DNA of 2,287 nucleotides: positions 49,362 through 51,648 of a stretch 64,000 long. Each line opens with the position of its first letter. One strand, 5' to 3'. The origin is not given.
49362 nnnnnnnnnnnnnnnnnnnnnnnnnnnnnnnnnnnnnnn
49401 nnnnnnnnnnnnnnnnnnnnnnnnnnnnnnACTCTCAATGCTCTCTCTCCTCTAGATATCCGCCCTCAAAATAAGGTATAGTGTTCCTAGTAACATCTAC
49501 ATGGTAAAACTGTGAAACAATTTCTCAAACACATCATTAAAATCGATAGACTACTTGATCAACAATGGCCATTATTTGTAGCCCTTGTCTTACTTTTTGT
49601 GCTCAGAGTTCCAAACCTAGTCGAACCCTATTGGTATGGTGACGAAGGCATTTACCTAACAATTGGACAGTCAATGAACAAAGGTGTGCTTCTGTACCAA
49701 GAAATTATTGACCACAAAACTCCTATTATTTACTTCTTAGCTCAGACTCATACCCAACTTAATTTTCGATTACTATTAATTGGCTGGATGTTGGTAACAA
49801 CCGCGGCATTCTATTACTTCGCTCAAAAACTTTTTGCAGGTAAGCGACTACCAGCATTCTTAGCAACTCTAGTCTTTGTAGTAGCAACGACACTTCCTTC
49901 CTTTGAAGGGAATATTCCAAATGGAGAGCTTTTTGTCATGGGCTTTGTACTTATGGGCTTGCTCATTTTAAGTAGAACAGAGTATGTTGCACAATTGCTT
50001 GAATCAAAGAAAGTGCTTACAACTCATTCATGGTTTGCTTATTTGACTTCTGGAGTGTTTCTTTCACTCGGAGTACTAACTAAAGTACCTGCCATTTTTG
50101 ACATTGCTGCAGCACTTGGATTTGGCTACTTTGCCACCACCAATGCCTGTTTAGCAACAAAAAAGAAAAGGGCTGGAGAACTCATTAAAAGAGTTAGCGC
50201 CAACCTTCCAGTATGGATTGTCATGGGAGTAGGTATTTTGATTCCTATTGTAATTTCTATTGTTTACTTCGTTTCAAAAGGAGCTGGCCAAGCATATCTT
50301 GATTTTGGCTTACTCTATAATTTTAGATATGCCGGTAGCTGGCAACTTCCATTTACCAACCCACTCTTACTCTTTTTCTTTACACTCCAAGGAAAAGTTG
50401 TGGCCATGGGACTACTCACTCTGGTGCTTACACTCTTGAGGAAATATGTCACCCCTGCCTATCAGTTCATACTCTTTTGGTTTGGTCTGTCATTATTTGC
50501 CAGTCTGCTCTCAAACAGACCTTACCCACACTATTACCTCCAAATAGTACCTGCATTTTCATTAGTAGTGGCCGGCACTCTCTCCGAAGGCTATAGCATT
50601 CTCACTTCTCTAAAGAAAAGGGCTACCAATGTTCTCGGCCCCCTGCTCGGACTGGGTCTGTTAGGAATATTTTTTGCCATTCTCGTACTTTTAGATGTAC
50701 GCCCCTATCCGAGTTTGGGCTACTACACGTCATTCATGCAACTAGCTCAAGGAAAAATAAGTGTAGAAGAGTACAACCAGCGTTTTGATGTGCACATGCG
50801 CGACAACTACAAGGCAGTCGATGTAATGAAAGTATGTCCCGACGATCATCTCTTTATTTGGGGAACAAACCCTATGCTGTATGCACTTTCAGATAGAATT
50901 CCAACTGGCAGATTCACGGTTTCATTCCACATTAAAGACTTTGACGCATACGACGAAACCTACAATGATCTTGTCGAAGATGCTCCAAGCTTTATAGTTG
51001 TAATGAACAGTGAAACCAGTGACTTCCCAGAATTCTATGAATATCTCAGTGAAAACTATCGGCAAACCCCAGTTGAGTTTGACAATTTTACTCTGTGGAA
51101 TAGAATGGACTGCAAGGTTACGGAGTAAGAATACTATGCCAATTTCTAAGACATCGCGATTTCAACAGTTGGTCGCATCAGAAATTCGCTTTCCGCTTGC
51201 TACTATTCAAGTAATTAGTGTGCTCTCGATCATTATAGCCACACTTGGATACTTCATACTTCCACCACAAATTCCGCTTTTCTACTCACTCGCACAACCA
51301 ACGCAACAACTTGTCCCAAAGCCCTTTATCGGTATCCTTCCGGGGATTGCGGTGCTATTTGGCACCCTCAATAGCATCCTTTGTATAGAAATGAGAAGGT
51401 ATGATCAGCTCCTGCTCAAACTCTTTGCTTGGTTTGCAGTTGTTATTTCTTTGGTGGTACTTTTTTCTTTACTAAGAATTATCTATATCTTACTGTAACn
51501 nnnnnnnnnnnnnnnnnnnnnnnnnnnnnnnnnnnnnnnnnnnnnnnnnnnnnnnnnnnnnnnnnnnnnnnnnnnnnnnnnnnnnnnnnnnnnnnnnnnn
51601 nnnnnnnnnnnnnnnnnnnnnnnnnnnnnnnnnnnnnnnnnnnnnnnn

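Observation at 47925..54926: Envelope glycosylation locus pairing a DPPR-synthase-like UbiA enzyme with a WecA-type initiator, a QxxRW processive GT2 and two GT-C transferases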

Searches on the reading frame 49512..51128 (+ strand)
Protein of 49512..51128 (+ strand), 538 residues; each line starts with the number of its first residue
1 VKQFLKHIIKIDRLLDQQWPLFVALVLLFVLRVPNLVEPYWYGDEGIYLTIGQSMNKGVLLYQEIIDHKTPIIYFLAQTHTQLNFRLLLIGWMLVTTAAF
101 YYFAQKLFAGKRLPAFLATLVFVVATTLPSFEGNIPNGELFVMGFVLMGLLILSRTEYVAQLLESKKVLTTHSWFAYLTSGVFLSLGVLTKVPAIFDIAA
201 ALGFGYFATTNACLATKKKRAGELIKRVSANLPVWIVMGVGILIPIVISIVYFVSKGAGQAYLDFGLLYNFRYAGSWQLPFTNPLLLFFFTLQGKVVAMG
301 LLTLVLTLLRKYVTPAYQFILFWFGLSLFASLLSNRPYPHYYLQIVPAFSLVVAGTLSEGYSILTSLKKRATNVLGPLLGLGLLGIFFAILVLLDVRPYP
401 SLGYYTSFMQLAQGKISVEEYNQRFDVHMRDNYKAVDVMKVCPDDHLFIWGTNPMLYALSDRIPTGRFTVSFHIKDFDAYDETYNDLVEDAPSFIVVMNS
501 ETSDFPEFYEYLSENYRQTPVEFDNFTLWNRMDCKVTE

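Call 3: search_protein_families(library=pfam, proteins=[window:49512-51128:+], max_evalue=0.01)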
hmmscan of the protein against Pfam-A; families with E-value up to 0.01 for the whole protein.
window:49512-51128:+ (538 aa): 0 families

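Call 4: search_protein_families(library=ncbifam, proteins=[window:49512-51128:+], max_evalue=0.01)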
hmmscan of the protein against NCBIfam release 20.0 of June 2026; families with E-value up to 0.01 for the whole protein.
window:49512-51128:+ (538 aa): 0 families

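Call 10: search_solved_structures(query=window:49512-51128:+, max_evalue=1, show_alignments=1)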
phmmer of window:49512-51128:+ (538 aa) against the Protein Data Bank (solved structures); distinct sequences matched with E-value up to 1: 2.
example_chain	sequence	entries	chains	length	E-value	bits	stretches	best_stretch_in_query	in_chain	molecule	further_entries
1z84_A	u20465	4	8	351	0.48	12.5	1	296-353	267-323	galactose-1-phosphate uridyl transferase-like protein | putative galactose-1-phosphate uridyl transferase | Probable galactose-1-phosphate uridyl transferase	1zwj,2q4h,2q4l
2h39_A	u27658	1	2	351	0.48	12.5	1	296-353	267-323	Probable galactose-1-phosphate uridyl transferase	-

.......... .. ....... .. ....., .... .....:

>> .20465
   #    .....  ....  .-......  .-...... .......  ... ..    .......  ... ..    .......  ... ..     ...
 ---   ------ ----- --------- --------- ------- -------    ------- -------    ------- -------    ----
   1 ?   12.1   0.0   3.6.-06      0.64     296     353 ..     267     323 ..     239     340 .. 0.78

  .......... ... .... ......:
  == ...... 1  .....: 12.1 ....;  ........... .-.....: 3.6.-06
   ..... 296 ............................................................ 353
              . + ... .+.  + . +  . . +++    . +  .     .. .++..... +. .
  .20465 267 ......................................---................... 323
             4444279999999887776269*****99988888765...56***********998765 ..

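Call 22: search_protein_families(library=pfam, proteins=[window:49512-51128:+], max_evalue=10)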
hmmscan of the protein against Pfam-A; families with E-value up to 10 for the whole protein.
window:49512-51128:+ (538 aa): 1 family
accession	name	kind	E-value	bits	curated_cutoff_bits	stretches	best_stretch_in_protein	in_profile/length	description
PF17319.7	DUF5362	-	1.2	9.5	25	1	178-254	16-91/94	Family of unknown function (DUF5362)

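Call 26: find_homologous_proteins(query=window:49512-51128:+, max_evalue=0.001)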
Query window:49512-51128:+ (538 aa): 963 proteins with E <= 0.001 among 8000 candidates; the best 120 are listed.
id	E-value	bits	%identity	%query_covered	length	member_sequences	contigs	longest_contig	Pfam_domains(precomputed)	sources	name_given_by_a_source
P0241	0.0e+0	1209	100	100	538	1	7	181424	-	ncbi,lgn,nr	ncbi:MAG: hypothetical protein H6773_01955 [Pseudomonadales bacterium]|nr:hypothetical protein [Cand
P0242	3.0e-265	899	72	100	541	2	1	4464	-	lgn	-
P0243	2.4e-262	890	71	100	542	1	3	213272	-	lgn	-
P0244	6.9e-262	888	71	100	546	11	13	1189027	-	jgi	-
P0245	1.3e-258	877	70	100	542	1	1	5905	-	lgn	-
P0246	1.9e-255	867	70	100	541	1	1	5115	-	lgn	-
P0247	1.9e-232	791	64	99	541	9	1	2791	-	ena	-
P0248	1.4e-228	778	65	100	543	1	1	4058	-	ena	-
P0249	1.2e-190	653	58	99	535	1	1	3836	-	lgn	-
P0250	5.8e-184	631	55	99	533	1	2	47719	PF02366.25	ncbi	-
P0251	9.7e-181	620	54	99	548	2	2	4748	-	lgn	-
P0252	2.0e-176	606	53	100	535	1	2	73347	-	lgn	-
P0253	9.8e-176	604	54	99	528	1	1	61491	-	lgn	-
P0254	1.2e-175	604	54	99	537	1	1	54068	-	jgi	jgi:hypothetical protein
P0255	5.9e-175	601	52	99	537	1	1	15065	-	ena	-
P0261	1.6e-172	593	53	99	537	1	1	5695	PF02366.25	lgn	-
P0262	3.8e-172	592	53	99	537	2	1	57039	PF02366.25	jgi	jgi:hypothetical protein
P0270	9.5e-169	581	52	99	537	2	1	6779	PF02366.25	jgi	jgi:4-amino-4-deoxy-L-arabinose transferase-like glycosyltransferase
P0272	1.1e-168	581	52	99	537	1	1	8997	PF02366.25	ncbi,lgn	-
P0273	2.1e-168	580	54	99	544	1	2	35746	PF02366.25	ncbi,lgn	-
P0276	2.0e-166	573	53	94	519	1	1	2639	PF02366.25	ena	-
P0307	9.5e-151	521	49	99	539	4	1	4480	PF02366.25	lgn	-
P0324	2.3e-145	504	47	98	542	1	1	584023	PF02366.25,PF27757.1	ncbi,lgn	-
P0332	6.4e-144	499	45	99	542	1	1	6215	PF02366.25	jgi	jgi:hypothetical protein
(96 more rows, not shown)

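Call 30: search_solved_structures(query=A3, max_evalue=10, show_alignments=2)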
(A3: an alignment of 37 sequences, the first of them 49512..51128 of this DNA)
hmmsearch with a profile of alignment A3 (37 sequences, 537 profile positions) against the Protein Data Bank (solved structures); distinct sequences matched with E-value up to 10: 0.

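Call 38: predict_structure(alignment_id=A3)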
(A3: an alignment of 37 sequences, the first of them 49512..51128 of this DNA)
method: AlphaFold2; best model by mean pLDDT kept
length: 538 residues; sequences in the alignment: 37
mean_pLDDT: 91.5   pTM: 0.91
mean pLDDT of the five models: 91.5, 91.3, 91.2, 90.4, 88.9
residues with pLDDT >= 90: 392; 70-90: 128; 50-70: 18; < 50: 0
segments of 3 or more residues with pLDDT < 50: none
pLDDT, mean of each block of 10 residues (from residue 1): 90 87 96 87 81 94 88 92 92 97 96 96 93 77 97 95 79 94 97 96 95 75 88 96 97 95 90 82 95 95 95 92 97 90 95 95 75 85 97 93 93 93 85 94 94 91 91 87 95 96 93 96 96 86
secondary structure, 60 per line:
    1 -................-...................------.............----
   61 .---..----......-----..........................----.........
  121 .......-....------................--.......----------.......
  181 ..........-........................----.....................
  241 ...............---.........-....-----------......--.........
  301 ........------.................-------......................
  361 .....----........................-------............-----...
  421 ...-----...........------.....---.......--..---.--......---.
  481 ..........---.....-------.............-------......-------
elements in order: H2-17 H19-37 H44-56 H71-76 H82-107 H112-127 H129-132 H139-154 H157-163 H174-190 H192-215 H220-255 H259-267 H269-272 H284-289 H292-308 H315-331 H339-365 H370-393 H401-412 H418-423 H429-439 E446-450 H454-460 H471-476 H480-490 E494-498 H506-515 E516-518 E526-531
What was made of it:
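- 49512..51128 (+): g2: GT-C fold glycosyltransferase of an undescribed family, with a C-terminal extracytoplasmic alpha/beta domain (about residues 400-538). The AF2 model has pLDDT 91.5 (call 38).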

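Call 40: fold_search(model_id=the predicted structure, library=pdb)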
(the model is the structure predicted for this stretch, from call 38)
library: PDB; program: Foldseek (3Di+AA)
matches with E <= 10: 357; with E <= 0.001: 9
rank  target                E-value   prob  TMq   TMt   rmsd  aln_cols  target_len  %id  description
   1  5f15                  7.0e-07  1.00  0.42  0.42  15.9       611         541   14  Crystal Structure of ArnT from Cupriavidus metallidurans bound to Undecaprenyl phosphate (released 2016-02-17)
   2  5ezm                  1.5e-06  1.00  0.49  0.49  13.0       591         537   14  Crystal Structure of ArnT from Cupriavidus metallidurans in the apo state (released 2016-02-17)
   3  7e9s_A                3.8e-06  1.00  0.40  0.28  14.3       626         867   12  Archaeal oligosaccharyltransferase AglB from Archaeoglobus fulgidus in complex with an inhibitory peptide and a dolich (released 2021-09-08)
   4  8age_A                4.4e-06  1.00  0.46  0.40  12.2       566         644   13  Structure of yeast oligosaccharylransferase complex with acceptor peptide bound (released 2022-12-07)
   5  3wak                  6.1e-06  1.00  0.41  0.28  15.1       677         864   13  Crystal structure of the Archaeoglobus fulgidus oligosaccharyltransferase (O29867_ARCFU) in the apo form (released 2013-10-30)
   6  5gmy_A                1.0e-05  1.00  0.43  0.30  15.1       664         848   13  Crystal structure of the Archaeoglobus fulgidus oligosaccharyltransferase (O29867_ARCFU) tethered with an acceptor pep (released 2017-02-01)
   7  8if8_B                6.4e-05  1.00  0.41  0.37  10.5       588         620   11  Arabinosyltransferase AftA (released 2023-05-31)
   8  9s6t_A                8.3e-05  1.00  0.40  0.43  10.1       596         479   14  Ternary cryo-EM structure of chicken ALG12 with Dol25-PP-GlcNAc2Man7, Dol25-P-Man, and Fab (released 2026-03-18)
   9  9s6r_A                7.0e-04  1.00  0.38  0.50  10.8       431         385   13  Ternary cryo-EM structure of yeast ALG3 with Dol25-PP-GlcNAc2Man5, Dol25-P-Man, and Fab (released 2026-03-18)
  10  9i5k_A                1.2e-03  1.00  0.43  0.46   9.0       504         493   13  Structure of the Chaetomium thermophilum Pmt4 homodimer (C2 symmetry) (released 2025-12-24)
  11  3rce_A                1.2e-03  1.00  0.39  0.33  12.9       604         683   11  Bacterial oligosaccharyltransferase PglB (released 2011-06-15)
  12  6p25_B                1.3e-03  1.00  0.34  0.27   5.7       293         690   16  Structure of S. cerevisiae protein O-mannosyltransferase Pmt1-Pmt2 complex bound to the sugar donor and a peptide acce (released 2019-07-10)
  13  8imx_U                5.2e-03  1.00  0.36  0.44  13.8       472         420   11  Cryo-EM structure of GPI-T with a chimeric GPI-anchored protein (released 2023-08-16)
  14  7w72_U                8.7e-03  1.00  0.36  0.44  11.6       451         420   12  Structure of a human glycosylphosphatidylinositol (GPI) transamidase (released 2022-02-16)
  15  9dm5                  9.9e-03  1.00  0.33  0.44  10.7       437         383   15  Product-Bound mannosyltransferase PimE (released 2025-06-25)
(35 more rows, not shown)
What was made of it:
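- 49512..51128 (+): The top Foldseek hits are ArnT (5f15, 5ezm), AglB, yeast STT3, AftA and ALG12 (call 40).
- AftA and EmbB appear among the fold matches of g2 (call 40). The g2 fold is closer to ArnT than to Aft or Emb enzymes (call 40).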

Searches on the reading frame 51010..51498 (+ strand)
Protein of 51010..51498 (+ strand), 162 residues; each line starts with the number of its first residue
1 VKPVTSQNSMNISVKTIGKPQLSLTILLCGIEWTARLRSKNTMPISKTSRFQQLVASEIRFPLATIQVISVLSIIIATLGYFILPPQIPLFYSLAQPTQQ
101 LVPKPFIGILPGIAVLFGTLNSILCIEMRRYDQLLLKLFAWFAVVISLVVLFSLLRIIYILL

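Call 3: search_protein_families(library=pfam, proteins=[window:51010-51498:+], max_evalue=0.01)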
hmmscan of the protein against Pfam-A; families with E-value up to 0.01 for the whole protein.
window:51010-51498:+ (162 aa): 0 families

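Call 4: search_protein_families(library=ncbifam, proteins=[window:51010-51498:+], max_evalue=0.01)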
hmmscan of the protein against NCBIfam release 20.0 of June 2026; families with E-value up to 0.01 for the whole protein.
window:51010-51498:+ (162 aa): 0 families
